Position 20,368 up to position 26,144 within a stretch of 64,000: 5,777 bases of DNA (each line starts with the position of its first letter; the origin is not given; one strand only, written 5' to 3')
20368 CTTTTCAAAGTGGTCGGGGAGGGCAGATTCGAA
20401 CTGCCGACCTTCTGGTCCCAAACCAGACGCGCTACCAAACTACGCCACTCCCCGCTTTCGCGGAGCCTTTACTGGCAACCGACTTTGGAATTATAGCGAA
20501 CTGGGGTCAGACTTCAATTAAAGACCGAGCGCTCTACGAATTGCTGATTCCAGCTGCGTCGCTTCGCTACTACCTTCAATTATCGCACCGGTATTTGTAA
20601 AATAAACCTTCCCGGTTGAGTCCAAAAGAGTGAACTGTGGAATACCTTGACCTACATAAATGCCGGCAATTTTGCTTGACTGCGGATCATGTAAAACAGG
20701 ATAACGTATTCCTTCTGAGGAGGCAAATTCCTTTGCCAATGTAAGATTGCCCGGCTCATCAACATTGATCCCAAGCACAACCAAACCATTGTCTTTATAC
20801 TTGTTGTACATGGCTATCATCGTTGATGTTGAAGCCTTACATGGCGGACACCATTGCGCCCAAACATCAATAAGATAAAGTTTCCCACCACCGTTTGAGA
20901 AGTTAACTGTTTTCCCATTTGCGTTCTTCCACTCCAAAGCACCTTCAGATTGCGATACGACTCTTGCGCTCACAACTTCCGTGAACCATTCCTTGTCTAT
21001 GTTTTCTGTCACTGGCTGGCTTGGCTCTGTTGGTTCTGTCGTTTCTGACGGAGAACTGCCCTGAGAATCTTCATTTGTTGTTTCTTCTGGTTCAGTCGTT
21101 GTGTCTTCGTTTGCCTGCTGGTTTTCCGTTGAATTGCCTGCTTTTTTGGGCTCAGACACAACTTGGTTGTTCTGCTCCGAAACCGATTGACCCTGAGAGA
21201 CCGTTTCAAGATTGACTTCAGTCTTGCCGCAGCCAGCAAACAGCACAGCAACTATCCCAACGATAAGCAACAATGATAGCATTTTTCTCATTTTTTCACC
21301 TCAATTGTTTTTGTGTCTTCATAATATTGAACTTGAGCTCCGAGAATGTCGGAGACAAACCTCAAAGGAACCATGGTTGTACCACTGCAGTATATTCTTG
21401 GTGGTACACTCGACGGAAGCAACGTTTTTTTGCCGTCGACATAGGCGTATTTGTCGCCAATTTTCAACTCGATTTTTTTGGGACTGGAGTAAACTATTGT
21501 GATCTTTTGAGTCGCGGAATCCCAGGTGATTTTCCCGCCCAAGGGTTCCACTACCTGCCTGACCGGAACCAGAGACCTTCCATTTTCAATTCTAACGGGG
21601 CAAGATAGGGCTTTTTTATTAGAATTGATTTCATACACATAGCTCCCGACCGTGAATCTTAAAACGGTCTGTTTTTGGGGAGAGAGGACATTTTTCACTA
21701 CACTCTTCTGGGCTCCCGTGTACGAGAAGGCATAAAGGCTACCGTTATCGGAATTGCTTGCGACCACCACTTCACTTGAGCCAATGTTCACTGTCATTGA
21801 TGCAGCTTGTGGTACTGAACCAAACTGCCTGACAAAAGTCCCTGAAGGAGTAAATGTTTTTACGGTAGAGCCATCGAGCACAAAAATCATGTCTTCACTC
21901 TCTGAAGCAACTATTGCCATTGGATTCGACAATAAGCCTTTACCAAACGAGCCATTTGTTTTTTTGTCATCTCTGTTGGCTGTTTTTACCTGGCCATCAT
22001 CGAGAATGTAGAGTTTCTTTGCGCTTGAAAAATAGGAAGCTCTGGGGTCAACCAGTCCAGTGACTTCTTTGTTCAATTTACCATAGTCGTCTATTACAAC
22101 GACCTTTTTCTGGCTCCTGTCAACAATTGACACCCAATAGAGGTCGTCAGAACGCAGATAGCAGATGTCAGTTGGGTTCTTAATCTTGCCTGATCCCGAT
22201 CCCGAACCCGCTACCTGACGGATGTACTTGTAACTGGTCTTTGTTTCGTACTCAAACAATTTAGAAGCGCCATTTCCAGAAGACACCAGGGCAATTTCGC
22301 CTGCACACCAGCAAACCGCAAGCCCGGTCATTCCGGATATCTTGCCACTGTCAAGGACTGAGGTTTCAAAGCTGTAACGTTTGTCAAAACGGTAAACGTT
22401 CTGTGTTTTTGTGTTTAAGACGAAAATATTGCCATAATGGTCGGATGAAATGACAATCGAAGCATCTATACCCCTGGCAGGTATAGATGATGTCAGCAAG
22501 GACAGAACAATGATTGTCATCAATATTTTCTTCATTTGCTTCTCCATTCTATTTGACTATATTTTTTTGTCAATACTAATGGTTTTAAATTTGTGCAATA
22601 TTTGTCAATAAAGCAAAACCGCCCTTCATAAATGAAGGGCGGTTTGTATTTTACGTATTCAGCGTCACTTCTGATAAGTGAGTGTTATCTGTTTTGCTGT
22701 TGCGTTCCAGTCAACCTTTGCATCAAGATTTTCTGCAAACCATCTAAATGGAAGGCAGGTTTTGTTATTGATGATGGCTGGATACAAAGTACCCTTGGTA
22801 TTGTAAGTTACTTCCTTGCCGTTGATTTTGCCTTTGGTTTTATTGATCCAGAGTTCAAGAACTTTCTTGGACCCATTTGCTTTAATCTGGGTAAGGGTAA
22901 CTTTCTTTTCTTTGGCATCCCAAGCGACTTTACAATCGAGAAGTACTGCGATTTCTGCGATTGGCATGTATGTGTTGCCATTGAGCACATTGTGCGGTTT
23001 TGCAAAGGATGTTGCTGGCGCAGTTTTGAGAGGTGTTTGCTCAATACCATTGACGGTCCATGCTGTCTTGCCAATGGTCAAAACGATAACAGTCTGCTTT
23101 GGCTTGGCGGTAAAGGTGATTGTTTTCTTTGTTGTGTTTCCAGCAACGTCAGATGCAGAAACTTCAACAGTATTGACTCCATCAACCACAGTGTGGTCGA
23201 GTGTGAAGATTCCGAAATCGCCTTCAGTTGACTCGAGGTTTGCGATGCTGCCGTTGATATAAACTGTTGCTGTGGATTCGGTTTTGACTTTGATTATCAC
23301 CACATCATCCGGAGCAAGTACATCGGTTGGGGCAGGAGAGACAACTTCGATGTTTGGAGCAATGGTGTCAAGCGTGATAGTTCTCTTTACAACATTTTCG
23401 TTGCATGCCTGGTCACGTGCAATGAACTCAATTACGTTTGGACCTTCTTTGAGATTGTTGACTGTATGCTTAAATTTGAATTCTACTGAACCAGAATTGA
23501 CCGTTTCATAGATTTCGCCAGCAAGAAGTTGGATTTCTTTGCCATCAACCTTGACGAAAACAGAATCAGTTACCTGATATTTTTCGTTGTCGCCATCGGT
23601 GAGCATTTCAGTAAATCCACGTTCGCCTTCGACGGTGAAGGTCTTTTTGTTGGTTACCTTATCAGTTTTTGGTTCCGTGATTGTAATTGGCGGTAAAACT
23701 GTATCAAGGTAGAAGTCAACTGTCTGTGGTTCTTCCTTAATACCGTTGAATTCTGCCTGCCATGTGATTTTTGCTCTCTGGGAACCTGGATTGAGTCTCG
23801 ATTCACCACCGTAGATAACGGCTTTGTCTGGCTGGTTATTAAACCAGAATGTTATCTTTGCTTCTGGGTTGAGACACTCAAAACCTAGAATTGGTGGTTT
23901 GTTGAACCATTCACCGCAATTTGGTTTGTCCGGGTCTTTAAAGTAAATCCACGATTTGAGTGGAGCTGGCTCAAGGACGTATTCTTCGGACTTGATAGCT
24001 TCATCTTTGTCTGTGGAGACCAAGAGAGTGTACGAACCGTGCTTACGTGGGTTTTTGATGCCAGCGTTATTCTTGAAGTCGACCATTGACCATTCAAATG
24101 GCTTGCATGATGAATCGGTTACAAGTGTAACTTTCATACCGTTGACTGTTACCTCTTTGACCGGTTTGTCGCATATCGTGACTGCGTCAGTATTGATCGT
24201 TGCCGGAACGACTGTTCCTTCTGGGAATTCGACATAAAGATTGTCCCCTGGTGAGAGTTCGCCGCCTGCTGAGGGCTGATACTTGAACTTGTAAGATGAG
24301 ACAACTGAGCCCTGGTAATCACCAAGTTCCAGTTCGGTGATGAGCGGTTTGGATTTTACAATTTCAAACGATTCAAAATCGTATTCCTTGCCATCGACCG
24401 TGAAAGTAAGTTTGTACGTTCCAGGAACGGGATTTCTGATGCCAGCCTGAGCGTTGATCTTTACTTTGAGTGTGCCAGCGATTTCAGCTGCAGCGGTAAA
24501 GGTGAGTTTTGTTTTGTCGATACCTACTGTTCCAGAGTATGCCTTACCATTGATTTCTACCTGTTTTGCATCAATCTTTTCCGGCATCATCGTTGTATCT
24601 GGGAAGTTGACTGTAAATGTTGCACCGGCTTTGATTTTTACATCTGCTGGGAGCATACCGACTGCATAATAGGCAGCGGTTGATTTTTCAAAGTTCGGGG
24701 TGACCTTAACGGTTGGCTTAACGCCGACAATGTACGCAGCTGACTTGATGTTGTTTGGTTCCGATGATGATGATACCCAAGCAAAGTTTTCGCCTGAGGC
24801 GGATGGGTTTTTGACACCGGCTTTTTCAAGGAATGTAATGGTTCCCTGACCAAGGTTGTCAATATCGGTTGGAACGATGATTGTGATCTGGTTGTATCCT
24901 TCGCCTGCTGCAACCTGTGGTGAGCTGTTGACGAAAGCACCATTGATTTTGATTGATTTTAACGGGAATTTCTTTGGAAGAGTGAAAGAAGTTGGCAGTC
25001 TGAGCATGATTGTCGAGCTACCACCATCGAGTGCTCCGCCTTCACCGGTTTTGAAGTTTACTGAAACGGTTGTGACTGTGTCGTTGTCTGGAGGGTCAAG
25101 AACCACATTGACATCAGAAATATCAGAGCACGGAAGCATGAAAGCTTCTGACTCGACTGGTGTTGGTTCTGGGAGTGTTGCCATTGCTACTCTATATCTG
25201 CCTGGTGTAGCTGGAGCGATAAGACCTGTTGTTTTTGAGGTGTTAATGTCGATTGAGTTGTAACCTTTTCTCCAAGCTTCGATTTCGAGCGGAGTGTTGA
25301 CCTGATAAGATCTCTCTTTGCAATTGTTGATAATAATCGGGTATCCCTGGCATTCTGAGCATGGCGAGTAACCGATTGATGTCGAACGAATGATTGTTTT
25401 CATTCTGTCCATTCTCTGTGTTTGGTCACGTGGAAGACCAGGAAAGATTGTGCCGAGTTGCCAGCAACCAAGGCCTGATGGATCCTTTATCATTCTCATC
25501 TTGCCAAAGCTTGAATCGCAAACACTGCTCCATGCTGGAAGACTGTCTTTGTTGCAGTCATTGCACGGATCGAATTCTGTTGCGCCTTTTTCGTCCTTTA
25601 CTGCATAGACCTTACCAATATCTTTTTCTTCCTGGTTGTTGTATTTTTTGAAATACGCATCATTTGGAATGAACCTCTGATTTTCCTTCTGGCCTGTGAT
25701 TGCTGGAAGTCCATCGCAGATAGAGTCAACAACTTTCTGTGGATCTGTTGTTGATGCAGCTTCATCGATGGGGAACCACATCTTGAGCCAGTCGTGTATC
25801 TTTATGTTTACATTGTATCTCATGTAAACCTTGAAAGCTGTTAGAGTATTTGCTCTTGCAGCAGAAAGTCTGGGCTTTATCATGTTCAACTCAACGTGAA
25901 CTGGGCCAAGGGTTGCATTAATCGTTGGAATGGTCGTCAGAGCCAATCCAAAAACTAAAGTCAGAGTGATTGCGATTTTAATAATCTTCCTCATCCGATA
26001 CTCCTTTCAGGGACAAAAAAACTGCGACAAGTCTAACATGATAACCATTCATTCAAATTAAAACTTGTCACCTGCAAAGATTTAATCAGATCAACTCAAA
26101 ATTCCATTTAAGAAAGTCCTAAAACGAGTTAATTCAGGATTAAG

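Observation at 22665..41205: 18.5-kb tandem array of six paralogous, Cys-rich secreted surface proteins of an unrecognised family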

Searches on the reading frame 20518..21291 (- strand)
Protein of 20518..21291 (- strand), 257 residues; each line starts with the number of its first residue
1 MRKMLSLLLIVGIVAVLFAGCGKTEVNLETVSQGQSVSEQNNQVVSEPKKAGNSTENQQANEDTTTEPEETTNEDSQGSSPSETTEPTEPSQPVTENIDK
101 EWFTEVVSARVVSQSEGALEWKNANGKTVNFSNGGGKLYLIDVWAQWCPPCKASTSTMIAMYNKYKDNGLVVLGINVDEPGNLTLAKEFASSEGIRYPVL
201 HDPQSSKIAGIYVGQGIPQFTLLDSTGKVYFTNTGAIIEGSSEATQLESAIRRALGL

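Call 12: search_protein_families(library=pfam, proteins=[window:20518-21291:-], max_evalue=0.001)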
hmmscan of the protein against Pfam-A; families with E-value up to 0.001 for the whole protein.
window:20518-21291:- (257 aa): 5 families
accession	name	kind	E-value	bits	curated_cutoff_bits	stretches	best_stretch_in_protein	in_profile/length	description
PF00578.27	AhpC-TSA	-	5.9e-16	59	26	1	120-230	9-122/124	AhpC/TSA family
PF08534.16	Redoxin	-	3.2e-15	56.6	26.6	1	123-244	15-144/148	Redoxin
PF13905.12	Thioredoxin_8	-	3.6e-10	40.5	27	1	136-229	1-94/94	Thioredoxin-like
PF00085.26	Thioredoxin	-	4.9e-07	30.1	23.5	1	137-182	19-63/103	Thioredoxin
PF00255.25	GSHPx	-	0.00028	20.9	27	1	120-179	5-63/108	Glutathione peroxidase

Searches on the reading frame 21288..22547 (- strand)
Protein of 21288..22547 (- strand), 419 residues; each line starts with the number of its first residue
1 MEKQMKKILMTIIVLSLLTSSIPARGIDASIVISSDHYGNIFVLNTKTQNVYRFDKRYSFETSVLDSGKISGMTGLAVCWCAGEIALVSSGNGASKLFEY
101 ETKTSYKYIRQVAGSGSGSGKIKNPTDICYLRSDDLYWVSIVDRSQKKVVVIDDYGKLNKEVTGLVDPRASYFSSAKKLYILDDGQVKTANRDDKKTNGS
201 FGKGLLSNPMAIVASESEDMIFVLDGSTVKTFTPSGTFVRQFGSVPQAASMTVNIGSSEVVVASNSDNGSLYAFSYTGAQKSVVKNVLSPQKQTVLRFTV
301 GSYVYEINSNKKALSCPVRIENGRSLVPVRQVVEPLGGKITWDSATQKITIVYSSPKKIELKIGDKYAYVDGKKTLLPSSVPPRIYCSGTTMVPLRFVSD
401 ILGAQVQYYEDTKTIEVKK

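Call 12: search_protein_families(library=pfam, proteins=[window:21288-22547:-], max_evalue=0.001)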
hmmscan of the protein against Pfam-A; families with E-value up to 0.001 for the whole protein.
window:21288-22547:- (419 aa): 1 family
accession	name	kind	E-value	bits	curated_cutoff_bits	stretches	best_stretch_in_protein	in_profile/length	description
PF07833.16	Cu_amine_oxidN1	-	2.5e-37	127.6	24.2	2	317-416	12-107/108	Copper amine oxidase N-terminal domain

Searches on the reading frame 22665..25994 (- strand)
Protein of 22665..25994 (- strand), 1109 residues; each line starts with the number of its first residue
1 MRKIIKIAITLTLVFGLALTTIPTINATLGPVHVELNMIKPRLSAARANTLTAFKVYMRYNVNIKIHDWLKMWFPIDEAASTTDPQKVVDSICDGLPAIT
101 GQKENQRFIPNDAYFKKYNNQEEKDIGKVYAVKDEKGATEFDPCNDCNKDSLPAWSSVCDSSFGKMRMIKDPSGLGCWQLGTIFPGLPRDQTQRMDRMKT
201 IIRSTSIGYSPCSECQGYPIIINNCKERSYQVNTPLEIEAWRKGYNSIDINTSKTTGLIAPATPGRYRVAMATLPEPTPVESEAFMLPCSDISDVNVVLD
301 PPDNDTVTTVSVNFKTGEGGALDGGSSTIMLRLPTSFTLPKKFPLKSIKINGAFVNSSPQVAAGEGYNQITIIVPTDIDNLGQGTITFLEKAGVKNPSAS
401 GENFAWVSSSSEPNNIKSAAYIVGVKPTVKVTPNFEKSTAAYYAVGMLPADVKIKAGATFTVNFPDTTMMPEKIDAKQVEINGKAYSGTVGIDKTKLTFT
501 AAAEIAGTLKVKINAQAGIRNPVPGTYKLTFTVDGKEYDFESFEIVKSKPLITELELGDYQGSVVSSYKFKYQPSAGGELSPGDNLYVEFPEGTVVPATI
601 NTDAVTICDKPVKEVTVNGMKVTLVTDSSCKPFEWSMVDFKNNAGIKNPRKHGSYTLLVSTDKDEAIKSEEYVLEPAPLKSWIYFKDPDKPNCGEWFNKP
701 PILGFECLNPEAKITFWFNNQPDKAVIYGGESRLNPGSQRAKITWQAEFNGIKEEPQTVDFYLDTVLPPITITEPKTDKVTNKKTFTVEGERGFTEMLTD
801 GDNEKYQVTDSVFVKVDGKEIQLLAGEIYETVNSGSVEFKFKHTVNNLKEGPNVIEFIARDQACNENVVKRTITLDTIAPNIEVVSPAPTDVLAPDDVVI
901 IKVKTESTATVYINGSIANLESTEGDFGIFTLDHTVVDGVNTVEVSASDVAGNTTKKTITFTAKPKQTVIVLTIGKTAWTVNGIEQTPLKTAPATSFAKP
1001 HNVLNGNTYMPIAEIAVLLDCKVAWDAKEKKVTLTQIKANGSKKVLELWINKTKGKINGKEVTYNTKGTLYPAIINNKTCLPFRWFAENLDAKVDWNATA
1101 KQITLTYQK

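Call 4: search_protein_families(library=pfam, proteins=[window:22665-25994:-], max_evalue=0.01)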
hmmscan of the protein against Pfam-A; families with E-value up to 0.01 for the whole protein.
window:22665-25994:- (1109 aa): 4 families
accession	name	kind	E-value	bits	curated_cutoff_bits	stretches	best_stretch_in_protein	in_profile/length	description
PF07833.16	Cu_amine_oxidN1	-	8.7e-18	64.7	24.2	1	998-1104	11-107/108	Copper amine oxidase N-terminal domain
PF09136.16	Glucodextran_B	-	3.1e-07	30.6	27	2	768-876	1-82/83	Glucodextranase, domain B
PF19077.6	Big_13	-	6.4e-05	23.8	27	1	902-962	34-99/102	Bacterial Ig-like domain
PF13750.12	Big_3_3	-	0.00013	22.1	27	0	942-970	125-153/157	Bacterial Ig-like domain (group 3)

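Call 5: search_protein_families(library=ncbifam, proteins=[window:22665-25994:-], max_evalue=0.01)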
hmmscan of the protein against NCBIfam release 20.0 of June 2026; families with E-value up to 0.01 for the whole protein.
window:22665-25994:- (1109 aa): 2 families
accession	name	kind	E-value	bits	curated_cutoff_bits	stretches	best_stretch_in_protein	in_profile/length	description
NF033510.3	Ca_tandemer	repeat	0.0024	18.2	50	0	871-955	2-96/96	Ca2+-stabilized repeat-containing adhesin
NF047446.1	barrel_OmpL47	domain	0.0092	16.4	40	0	938-962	42-67/68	OmpL47-type beta-barrel domain-containing protein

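Call 9: search_solved_structures(query=window:22665-25994:-, max_evalue=1)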
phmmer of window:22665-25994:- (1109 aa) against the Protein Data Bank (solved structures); distinct sequences matched with E-value up to 1: 1.
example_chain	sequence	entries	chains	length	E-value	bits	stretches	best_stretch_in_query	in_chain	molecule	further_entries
2yn3_A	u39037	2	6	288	0.039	14.8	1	909-985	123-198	PUTATIVE INNER MEMBRANE PROTEIN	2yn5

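Call 39: predict_structure(alignment_id=A5)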
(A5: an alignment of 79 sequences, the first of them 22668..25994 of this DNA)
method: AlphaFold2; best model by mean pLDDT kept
length: 1109 residues; sequences in the alignment: 79
mean_pLDDT: 89.7   pTM: 0.47
mean pLDDT of the five models: 89.7, 88.8, 88.5, 88.2, 87.3
residues with pLDDT >= 90: 682; 70-90: 400; 50-70: 24; < 50: 3
segments of 3 or more residues with pLDDT < 50: 23-25
pLDDT, mean of each block of 10 residues (from residue 1): 82 83 60 85 84 92 90 93 85 91 90 90 92 94 81 86 82 93 95 94 85 83 95 88 70 93 95 92 94 94 88 94 92 93 91 90 91 93 94 89 93 94 84 89 90 91 94 93 90 94 90 93 93 92 89 94 95 90 95 94 93 95 94 91 95 93 92 92 94 93 94 93 89 93 94 94 94 89 90 91 87 90 92 87 89 92 93 88 85 78 90 89 87 85 89 87 77 90 86 86 88 86 90 85 89 91 88 89 91 87 83
secondary structure, 60 per line:
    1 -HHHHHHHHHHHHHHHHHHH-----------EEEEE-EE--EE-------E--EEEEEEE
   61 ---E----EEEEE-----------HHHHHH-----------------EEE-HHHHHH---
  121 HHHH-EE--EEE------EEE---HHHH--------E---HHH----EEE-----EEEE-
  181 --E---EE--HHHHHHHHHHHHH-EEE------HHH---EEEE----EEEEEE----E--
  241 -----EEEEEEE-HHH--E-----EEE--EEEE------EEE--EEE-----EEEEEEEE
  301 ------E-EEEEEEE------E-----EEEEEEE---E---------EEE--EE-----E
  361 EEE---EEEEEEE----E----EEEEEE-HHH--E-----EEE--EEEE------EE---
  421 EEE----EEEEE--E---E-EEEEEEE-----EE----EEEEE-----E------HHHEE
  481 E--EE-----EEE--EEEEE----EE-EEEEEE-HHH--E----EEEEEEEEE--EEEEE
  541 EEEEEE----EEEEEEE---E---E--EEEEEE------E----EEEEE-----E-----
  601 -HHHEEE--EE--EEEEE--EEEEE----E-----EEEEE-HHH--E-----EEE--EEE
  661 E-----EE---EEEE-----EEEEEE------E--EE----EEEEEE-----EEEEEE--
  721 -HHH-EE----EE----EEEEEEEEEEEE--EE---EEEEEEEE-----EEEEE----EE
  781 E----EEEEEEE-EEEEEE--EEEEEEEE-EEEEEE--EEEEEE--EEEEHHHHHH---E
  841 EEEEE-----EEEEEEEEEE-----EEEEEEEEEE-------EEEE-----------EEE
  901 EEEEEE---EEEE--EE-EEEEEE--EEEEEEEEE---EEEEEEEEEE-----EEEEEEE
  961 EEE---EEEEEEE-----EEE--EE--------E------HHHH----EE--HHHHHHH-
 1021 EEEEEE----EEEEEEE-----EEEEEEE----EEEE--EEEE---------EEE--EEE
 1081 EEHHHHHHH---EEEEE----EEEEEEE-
elements in order (helices of 4 or more, strands of 3 or more residues): H2-20 E32-36 E54-60 E69-73 H85-90 E108-110 H112-117 H121-124 E130-132 E139-141 H145-148 E168-170 E176-179 H191-203 E205-207 E220-223 E228-233 E246-252 E265-267 E270-273 E280-282 E285-287 E293-300 E309-315 E328-334 E348-350 E360-363 E367-373 E383-388 E401-403 E406-409 E421-423 E428-432 E441-447 E459-463 E479-481 E491-493 E496-500 E508-513 E525-533 E536-546 E551-557 E568-573 E585-589 E605-607 E614-618 E621-625 E636-640 E653-655 E658-661 E672-675 E681-686 E702-707 E713-718 E738-749 E757-764 E770-774 E779-781 E786-792 E794-799 E802-809 E811-816 E819-824 E827-830 H831-836 E840-845 E851-860 E866-875 E883-886 E898-906 E910-913 E919-924 E927-935 E939-948 E954-963 E967-973 E979-981 H1001-1004 H1013-1019 E1021-1026 E1031-1037 E1043-1049 E1054-1057 E1060-1063 E1073-1075 E1078-1082 H1083-1089 E1093-1097 E1102-1108

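Call 41: fold_search(model_id=the predicted structure, library=pdb)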
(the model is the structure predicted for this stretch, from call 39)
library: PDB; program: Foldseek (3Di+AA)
matches with E <= 10: 1518; with E <= 0.001: 271
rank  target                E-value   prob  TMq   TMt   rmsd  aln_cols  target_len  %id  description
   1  9ijj_C                2.6e-14  1.00  0.15  0.16  45.0       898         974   10  In situ structure of the central apparatus in mouse sperm axoneme. (released 2025-06-04)
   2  9ijj_O                9.0e-14  1.00  0.13  0.12  75.5      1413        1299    8  In situ structure of the central apparatus in mouse sperm axoneme. (released 2025-06-04)
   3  9ijj_4J               6.0e-13  1.00  0.12  0.16  45.4       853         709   10  In situ structure of the central apparatus in mouse sperm axoneme. (released 2025-06-04)
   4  9ijj_4H               6.3e-13  1.00  0.09  0.04  62.6      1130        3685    8  In situ structure of the central apparatus in mouse sperm axoneme. (released 2025-06-04)
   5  8b0g_A                7.3e-13  1.00  0.15  0.14  50.5       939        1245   11  2C9, C5b9-CD59 structure (released 2023-02-22)
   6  7som_D                1.6e-12  1.00  0.10  0.08  37.2      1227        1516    9  Ciliary C2 central pair apparatus isolated from Chlamydomonas reinhardtii (released 2022-04-13)
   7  8beg_A                2.3e-12  1.00  0.16  0.23  38.2       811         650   10  Structure of Ig-like domains from PrgB (released 2022-11-30)
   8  9ijj_4G               3.9e-12  1.00  0.09  0.04  69.2      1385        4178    8  In situ structure of the central apparatus in mouse sperm axoneme. (released 2025-06-04)
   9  7sqc_2A               6.2e-12  1.00  0.11  0.13  36.5       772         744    9  Ciliary C1 central pair apparatus isolated from Chlamydomonas reinhardtii (released 2022-04-13)
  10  1e07                  9.8e-12  1.00  0.16  0.26  55.3       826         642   11  Model of human carcinoembryonic antigen by homology modelling and curve-fitting to experimental solution scattering data (released 2000-07-04)
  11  9b4h_A                1.1e-11  1.00  0.12  0.08  49.8      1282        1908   10  Chlamydomonas reinhardtii mastigoneme filament (released 2024-04-10)
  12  7sqc_2B               1.6e-11  1.00  0.11  0.15  36.5       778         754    9  Ciliary C1 central pair apparatus isolated from Chlamydomonas reinhardtii (released 2022-04-13)
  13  8oq3_A                2.6e-11  1.00  0.10  0.08  58.7       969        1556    9  Structure of methylamine treated human complement C3 (released 2024-02-21)
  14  8wa2_D                3.5e-11  1.00  0.11  0.09  50.6      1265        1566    9  cryo-EM structure of native mastigonemes isolated from Chlamydomonas reinhardtii at 3.0 angstrom resolution (released 2024-04-10)
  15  8wa2_C                8.8e-11  1.00  0.11  0.09  46.7      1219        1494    9  cryo-EM structure of native mastigonemes isolated from Chlamydomonas reinhardtii at 3.0 angstrom resolution (released 2024-04-10)
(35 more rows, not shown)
